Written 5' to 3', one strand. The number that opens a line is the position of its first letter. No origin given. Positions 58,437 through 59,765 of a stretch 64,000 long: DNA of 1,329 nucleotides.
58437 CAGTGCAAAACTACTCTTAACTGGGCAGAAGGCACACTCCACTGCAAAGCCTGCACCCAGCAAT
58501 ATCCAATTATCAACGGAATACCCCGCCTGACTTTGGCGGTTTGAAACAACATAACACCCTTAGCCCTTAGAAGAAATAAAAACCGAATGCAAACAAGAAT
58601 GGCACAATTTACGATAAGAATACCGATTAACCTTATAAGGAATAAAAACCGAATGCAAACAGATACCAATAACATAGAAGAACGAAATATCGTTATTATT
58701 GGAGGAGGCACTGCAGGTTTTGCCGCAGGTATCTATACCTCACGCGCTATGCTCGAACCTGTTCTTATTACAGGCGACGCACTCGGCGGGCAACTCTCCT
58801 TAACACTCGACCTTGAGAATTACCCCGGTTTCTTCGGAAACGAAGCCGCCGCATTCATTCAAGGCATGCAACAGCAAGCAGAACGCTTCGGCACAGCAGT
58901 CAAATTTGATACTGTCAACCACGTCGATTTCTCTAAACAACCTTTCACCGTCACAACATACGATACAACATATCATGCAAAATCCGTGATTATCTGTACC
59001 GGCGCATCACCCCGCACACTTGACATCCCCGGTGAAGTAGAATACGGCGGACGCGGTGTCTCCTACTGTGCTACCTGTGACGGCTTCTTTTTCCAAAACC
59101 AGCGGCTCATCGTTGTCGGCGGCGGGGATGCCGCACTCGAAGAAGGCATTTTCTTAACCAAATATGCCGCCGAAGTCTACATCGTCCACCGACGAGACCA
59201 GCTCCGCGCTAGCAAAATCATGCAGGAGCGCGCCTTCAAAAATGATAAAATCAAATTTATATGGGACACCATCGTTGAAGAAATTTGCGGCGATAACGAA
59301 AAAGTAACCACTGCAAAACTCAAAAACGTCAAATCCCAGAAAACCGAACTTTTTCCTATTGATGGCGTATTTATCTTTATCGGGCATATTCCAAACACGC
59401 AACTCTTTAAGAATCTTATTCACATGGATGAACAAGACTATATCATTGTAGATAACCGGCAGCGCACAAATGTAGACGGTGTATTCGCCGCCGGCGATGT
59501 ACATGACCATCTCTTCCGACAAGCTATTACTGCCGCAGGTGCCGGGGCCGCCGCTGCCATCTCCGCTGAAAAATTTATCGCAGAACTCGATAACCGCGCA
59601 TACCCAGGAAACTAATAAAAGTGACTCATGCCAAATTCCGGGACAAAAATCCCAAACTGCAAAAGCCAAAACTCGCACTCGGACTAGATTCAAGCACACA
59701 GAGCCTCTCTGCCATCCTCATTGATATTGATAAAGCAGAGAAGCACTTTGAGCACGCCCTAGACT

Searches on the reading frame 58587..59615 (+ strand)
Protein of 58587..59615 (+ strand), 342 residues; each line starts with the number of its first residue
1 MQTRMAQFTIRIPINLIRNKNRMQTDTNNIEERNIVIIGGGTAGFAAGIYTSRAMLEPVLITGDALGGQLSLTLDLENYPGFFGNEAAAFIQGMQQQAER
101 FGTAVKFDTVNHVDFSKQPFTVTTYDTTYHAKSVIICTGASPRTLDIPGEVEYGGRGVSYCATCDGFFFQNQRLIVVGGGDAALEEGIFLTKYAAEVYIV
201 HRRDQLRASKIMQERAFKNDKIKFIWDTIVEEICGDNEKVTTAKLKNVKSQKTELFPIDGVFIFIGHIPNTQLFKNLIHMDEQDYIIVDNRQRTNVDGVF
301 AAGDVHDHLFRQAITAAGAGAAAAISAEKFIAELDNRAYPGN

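Call 40: search_protein_families(library=pfam, proteins=[window:58587-59615:+], max_evalue=0.00001)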
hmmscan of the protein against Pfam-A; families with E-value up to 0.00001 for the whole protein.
window:58587-59615:+ (342 aa): 3 families
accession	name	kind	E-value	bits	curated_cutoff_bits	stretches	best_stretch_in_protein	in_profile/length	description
PF07992.20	Pyr_redox_2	-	2.1e-53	182.1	26.1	1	34-320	2-291/291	Pyridine nucleotide-disulphide oxidoreductase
PF13738.12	Pyr_redox_3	-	1.4e-22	80.8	30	1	100-303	93-305/305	Pyridine nucleotide-disulphide oxidoreductase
PF00070.33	Pyr_redox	-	1.7e-16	61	22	1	173-245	1-79/82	Pyridine nucleotide-disulphide oxidoreductase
